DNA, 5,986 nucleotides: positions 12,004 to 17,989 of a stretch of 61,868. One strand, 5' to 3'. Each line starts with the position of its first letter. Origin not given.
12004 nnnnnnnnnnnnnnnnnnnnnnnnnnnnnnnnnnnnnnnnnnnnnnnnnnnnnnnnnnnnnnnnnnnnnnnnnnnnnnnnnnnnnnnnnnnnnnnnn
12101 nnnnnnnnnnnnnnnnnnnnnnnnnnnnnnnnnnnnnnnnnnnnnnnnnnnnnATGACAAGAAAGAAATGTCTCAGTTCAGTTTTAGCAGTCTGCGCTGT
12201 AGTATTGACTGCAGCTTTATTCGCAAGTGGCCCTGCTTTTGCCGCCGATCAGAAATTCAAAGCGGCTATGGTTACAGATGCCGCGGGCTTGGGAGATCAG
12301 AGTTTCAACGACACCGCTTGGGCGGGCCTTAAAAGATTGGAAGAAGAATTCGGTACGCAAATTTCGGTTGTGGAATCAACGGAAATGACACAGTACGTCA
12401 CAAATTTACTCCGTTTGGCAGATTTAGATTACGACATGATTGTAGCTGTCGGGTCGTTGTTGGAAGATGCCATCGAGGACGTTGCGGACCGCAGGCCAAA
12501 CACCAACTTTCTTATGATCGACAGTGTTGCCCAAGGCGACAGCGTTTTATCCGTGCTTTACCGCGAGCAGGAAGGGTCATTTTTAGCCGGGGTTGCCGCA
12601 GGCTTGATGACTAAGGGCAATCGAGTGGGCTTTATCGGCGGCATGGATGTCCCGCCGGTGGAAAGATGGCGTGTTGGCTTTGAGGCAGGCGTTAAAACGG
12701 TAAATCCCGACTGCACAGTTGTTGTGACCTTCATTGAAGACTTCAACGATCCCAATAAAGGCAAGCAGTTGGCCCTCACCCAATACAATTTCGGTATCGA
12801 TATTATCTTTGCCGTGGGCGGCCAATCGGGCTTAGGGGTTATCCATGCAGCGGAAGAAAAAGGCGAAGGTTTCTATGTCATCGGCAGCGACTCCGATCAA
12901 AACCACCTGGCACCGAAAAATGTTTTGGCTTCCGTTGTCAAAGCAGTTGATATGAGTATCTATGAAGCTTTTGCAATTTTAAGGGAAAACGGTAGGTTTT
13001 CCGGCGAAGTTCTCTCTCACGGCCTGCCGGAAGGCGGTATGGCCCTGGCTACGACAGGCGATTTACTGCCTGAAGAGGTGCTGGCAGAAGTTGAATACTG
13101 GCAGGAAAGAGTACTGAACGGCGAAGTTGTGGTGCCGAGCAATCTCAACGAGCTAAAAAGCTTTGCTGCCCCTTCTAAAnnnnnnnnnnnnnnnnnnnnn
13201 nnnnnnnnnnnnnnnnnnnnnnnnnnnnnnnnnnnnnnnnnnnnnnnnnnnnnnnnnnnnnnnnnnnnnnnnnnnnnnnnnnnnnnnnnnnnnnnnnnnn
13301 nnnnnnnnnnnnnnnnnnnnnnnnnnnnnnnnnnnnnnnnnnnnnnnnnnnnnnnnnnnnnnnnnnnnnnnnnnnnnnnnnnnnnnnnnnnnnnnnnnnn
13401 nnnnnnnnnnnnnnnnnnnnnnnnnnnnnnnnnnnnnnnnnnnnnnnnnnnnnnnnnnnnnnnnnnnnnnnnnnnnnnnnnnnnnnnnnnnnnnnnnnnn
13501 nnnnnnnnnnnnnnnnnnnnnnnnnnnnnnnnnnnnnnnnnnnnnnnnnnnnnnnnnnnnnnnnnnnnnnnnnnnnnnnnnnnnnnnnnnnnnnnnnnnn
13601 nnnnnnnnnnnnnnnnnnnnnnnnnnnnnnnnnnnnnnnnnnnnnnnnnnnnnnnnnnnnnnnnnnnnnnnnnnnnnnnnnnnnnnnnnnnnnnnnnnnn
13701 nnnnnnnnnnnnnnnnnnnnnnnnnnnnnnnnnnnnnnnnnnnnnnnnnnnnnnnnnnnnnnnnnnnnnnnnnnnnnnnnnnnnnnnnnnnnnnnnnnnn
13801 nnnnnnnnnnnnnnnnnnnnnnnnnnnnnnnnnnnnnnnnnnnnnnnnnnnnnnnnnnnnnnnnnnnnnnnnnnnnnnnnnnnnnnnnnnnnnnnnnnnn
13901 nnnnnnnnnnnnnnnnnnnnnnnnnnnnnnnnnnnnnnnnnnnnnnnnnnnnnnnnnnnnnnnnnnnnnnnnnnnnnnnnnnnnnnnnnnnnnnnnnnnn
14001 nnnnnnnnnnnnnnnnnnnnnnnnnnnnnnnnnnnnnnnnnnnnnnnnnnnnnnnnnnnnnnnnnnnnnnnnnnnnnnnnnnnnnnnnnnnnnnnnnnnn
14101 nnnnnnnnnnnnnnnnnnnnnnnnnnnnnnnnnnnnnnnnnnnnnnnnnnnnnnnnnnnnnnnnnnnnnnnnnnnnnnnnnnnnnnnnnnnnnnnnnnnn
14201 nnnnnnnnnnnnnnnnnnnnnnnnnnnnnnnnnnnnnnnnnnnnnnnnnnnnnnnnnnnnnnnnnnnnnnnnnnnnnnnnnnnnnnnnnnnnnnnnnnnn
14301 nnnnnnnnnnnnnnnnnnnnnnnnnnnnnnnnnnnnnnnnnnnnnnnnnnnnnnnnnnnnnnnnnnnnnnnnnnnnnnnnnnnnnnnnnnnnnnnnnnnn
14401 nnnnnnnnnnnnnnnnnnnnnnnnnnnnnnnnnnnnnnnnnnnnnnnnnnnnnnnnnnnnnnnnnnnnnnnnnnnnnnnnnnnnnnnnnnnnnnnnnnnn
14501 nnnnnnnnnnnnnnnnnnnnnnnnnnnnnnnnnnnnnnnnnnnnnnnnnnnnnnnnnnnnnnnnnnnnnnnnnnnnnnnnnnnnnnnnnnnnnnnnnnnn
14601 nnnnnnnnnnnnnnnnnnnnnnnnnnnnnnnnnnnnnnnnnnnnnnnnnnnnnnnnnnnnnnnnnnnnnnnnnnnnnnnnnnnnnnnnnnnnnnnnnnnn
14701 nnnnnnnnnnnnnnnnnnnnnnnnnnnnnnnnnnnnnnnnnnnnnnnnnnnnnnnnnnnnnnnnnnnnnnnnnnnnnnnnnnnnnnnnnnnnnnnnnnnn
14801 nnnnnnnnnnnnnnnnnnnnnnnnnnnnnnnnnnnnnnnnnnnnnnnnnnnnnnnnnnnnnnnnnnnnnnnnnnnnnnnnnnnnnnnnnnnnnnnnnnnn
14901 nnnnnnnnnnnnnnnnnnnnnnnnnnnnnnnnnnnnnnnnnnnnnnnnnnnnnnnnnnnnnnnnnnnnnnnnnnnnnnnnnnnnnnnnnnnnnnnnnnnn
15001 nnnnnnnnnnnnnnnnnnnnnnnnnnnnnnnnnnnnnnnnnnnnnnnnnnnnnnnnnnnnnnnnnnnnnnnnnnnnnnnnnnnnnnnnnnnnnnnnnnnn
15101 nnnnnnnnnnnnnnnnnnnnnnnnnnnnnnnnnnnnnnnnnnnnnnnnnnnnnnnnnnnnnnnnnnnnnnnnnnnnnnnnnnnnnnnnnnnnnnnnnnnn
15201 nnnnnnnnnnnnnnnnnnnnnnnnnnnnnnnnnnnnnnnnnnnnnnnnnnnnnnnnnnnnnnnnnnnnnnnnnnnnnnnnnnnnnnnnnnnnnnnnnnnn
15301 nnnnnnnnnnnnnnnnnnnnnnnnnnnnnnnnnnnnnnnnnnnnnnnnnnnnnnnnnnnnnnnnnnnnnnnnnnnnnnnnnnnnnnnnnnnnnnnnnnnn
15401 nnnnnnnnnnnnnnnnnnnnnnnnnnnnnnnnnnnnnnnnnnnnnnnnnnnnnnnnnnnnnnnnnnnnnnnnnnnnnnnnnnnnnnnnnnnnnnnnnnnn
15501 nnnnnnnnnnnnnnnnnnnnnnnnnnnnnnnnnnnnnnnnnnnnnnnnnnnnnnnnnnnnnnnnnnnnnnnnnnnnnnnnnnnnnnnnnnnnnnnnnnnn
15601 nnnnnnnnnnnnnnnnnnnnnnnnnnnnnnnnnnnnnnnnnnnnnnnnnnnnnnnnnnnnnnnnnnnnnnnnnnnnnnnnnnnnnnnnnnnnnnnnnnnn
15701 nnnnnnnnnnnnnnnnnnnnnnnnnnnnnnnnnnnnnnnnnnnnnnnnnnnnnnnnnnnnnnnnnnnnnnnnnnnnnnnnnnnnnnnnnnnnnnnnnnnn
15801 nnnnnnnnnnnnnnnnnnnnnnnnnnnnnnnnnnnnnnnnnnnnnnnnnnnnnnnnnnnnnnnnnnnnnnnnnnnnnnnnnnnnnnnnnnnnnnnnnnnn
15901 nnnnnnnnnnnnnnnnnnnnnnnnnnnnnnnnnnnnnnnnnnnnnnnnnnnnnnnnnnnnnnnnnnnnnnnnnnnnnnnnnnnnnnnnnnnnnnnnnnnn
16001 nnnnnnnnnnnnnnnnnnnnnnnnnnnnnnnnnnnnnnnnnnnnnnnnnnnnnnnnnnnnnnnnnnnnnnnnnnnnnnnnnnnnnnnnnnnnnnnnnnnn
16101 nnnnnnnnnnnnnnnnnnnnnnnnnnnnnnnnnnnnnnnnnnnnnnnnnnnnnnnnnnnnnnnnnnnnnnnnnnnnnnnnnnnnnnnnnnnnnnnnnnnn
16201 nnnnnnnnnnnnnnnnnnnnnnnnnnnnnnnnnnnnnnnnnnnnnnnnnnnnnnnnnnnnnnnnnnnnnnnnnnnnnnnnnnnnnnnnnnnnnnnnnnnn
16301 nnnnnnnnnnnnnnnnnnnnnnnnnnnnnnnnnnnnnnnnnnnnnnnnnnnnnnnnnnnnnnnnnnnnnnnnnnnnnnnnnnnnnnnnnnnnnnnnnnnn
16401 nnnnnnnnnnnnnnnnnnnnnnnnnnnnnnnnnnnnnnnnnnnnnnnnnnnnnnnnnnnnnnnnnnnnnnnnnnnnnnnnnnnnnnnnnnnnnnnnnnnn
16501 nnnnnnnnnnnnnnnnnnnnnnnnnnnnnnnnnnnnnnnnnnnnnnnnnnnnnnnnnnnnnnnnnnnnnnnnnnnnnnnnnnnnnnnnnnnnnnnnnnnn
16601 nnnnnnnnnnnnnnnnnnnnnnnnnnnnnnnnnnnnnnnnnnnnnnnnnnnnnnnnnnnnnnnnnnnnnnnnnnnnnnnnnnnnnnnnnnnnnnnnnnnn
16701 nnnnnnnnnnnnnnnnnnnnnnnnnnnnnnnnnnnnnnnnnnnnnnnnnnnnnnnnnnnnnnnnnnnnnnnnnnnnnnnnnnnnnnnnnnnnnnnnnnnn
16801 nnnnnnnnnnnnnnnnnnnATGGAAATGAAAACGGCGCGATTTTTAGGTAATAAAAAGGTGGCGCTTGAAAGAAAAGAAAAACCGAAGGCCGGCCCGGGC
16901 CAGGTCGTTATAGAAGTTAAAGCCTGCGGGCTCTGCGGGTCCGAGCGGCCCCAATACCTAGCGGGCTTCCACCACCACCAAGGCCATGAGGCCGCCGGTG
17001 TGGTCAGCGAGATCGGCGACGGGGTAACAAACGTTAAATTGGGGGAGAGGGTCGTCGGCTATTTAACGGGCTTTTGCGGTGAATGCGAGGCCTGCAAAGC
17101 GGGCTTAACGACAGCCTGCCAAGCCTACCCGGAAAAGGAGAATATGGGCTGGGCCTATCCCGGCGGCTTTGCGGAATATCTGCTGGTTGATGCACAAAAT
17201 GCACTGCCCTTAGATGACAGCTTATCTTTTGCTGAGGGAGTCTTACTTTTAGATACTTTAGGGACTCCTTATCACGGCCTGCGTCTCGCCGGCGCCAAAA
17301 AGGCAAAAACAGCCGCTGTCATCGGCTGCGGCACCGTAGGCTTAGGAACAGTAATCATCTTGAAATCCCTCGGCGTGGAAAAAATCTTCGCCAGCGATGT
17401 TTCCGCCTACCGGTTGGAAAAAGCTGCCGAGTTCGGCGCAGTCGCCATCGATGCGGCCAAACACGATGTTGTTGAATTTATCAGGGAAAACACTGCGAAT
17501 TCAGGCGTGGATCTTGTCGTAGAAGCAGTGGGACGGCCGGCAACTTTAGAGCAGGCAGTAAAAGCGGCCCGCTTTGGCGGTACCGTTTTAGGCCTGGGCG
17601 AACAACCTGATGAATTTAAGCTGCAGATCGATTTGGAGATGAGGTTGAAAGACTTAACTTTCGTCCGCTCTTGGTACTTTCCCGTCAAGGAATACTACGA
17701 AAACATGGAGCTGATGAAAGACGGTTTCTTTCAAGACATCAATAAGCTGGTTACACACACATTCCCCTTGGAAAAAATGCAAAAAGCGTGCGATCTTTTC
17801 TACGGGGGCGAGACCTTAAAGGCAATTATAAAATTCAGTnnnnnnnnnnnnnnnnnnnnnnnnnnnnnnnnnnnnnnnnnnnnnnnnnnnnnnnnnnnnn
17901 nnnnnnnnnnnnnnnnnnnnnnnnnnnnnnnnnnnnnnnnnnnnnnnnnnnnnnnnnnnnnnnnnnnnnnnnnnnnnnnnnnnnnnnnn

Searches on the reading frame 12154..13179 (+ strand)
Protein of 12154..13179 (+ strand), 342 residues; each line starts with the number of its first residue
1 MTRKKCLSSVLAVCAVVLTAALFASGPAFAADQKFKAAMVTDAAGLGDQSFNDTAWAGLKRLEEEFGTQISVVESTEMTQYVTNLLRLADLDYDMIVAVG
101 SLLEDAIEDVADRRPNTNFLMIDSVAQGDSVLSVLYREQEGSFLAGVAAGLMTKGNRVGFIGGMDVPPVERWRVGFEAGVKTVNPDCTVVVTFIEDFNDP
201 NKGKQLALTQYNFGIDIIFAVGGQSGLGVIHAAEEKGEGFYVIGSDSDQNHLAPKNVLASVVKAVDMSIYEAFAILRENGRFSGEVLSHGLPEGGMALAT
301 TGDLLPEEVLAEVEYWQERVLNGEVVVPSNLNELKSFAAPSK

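Call 4: search_protein_families(library=pfam, proteins=[window:12154-13179:+])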
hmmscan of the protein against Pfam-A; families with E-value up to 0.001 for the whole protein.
window:12154-13179:+ (342 aa): 2 families
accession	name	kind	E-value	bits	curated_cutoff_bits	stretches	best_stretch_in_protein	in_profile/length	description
PF02608.20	Bmp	-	3.2e-74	250.1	24.1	1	36-330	2-300/301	ABC transporter substrate-binding protein PnrA-like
PF13407.12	Peripla_BP_4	-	2.9e-07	30.7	35.1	1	48-251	10-222/258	Periplasmic binding protein domain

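Call 5: search_protein_families(library=ncbifam, proteins=[window:12154-13179:+])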
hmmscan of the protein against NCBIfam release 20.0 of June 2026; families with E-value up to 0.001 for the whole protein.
window:12154-13179:+ (342 aa): 1 family
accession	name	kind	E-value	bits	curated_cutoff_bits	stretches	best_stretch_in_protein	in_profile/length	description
NF047927.1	ABC_BMP_B6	equivalog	1.6e-26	93.3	400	1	38-330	6-302/314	putative B6 ABC transporter substrate-binding protein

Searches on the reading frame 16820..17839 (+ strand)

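Call 4: search_protein_families(library=pfam, proteins=[window:16820-17839:+])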
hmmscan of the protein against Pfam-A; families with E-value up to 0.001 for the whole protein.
window:16820-17839:+ (340 aa): 4 families
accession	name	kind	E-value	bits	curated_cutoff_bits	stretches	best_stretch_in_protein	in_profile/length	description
PF08240.17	ADH_N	-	2e-23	83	23.5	1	25-133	1-104/104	Alcohol dehydrogenase GroES-like domain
PF00107.32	ADH_zinc_N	-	1.2e-20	74.2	31.8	1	173-300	2-128/129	Zinc-binding dehydrogenase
PF16912.11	Glu_dehyd_C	-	3.2e-10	40.3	34.9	1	161-339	30-211/211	Glucose dehydrogenase C-terminus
PF13602.12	ADH_zinc_N_2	-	2.2e-08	35.6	27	1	209-327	6-123/134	Zinc-binding dehydrogenase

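Call 5: search_protein_families(library=ncbifam, proteins=[window:16820-17839:+])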
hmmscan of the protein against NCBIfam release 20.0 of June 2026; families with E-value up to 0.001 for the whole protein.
window:16820-17839:+ (340 aa): 24 families
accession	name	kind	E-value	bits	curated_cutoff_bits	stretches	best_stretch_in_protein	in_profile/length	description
NF003808.0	PRK05396.1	equivalog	9.7e-47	159.5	380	1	13-339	12-340/341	L-threonine 3-dehydrogenase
TIGR00692.1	tdh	equivalog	1.9e-44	152.1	458.35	1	18-337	15-338/340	L-threonine 3-dehydrogenase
NF041097.1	keto_inos_dh_IolM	equivalog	1.5e-42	145.7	450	1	9-325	35-375/389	scyllo-inosose 3-dehydrogenase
TIGR03451.1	mycoS_dep_FDH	equivalog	2.9e-41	141.5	512.9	1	14-338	14-357/358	S-(hydroxymethyl)mycothiol dehydrogenase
NF010344.0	PRK13771.1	subfamily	3.1e-35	121.8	349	1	11-327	10-320/334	putative alcohol dehydrogenase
NF007489.0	PRK10083.1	equivalog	5.3e-35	121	376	1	12-328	10-324/339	Zn-dependent oxidoreductase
TIGR03366.1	HpnZ_proposed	hypoth_equivalog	1.4e-32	113.2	328.1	1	23-280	2-273/315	putative phosphonate catabolism associated alcohol dehydrogenase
NF006940.0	PRK09422.1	equivalog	1.4e-30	106.4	344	1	3-271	1-271/338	alcohol dehydrogenase AdhP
NF041172.1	AcrlCoa_red_Thmprot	equivalog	1e-29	103.6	500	1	12-327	10-321/334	acryloyl-CoA reductase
TIGR03989.1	Rxyl_3153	subfamily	4.8e-28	98.5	440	2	114-339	138-370/370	NDMA-dependent alcohol dehydrogenase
NF007642.0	PRK10309.1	equivalog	3e-27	95.7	550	1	11-286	9-288/347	galactitol-1-phosphate 5-dehydrogenase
TIGR02824.1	quinone_pig3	subfamily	5.4e-25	88.1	296.8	2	114-275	91-252/325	putative NAD(P)H quinone oxidoreductase, PIG3 family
TIGR02818.1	adh_III_F_hyde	equivalog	2.2e-24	86.2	543.95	2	117-339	140-368/368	S-(hydroxymethyl)glutathione dehydrogenase/class III alcohol dehydrogenase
NF007375.0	PRK09880.1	equivalog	2.3e-24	85.8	469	1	9-325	11-328/344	L-idonate 5-dehydrogenase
TIGR03201.1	dearomat_had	equivalog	3.5e-23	82.3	338.65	1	17-323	14-332/349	6-hydroxycyclohex-1-ene-1-carbonyl-CoA dehydrogenase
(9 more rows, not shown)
